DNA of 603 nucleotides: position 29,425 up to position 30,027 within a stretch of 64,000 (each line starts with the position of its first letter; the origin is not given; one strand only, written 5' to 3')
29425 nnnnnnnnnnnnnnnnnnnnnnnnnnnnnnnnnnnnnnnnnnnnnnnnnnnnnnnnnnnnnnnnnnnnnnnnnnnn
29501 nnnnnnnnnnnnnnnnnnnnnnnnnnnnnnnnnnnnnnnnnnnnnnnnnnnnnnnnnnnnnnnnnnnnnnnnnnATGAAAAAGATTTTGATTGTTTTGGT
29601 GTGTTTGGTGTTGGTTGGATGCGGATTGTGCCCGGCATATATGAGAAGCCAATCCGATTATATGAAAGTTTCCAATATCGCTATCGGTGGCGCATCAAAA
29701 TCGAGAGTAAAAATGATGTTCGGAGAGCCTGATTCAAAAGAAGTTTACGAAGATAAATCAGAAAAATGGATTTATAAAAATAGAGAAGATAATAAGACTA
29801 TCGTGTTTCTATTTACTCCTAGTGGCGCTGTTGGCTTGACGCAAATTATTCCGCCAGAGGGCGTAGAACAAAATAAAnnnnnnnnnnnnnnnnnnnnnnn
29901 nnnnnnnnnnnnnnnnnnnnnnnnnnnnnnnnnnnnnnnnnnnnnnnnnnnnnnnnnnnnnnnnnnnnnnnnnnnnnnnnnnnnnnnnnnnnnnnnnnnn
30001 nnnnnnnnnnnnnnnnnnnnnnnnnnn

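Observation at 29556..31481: AT-rich insertion carrying a DUF262-HNH nuclease splits the purL-purF region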

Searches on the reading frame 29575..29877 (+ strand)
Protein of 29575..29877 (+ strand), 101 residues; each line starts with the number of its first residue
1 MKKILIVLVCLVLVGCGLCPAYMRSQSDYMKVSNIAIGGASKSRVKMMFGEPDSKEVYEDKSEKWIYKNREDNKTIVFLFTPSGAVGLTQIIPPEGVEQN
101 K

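Call 3: search_protein_families(library=pfam, proteins=[window:29575-29877:+], max_evalue=0.01)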
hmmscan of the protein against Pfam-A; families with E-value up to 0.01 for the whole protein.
window:29575-29877:+ (101 aa): 2 families
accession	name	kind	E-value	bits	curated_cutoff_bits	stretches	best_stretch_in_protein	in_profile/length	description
PF20094.4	GWxTD_dom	-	0.005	17.1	26.9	1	45-82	105-141/172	GWxTD domain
PF14504.11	CAP_assoc_N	-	0.0066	16.7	29.3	1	39-73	2-36/140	CAP-associated N-terminal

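Call 4: search_protein_families(library=padloc, proteins=[window:29575-29877:+], max_evalue=0.01)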
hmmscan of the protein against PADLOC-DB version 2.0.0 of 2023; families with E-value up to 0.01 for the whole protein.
window:29575-29877:+ (101 aa): 0 families

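Call 5: search_protein_families(library=ncbifam, proteins=[window:29575-29877:+], max_evalue=0.01)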
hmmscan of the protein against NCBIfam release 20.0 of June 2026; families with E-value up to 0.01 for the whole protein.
window:29575-29877:+ (101 aa): 0 families

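Call 55: find_homologous_proteins(query=window:29575-29877:+, max_evalue=0.01)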
Query window:29575-29877:+ (101 aa): 1 proteins with E <= 0.01 among 4 candidates.
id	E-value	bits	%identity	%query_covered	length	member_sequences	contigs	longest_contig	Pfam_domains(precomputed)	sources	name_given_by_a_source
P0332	1.1e-60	219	100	100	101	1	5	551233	-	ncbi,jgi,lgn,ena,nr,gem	ncbi:MAG: hypothetical protein PHI86_00190 [Candidatus Omnitrophica bacterium]|nr:hypothetical prote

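Call 85: search_protein_families(library=phrogs, proteins=[window:29575-29877:+], max_evalue=0.001)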
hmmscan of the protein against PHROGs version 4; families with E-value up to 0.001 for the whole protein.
window:29575-29877:+ (101 aa): 1 family
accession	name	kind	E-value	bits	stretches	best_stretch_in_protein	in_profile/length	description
phrog_3135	-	unknown function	6e-10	40.4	1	1-73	1-76/114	-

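Call 87: search_dna_similar(query=window:29575-29877:+, collection=phages, mode=protein, max_evalue=1, max_rows=15)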
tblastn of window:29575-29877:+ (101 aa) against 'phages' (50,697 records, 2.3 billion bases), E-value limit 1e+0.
No match.
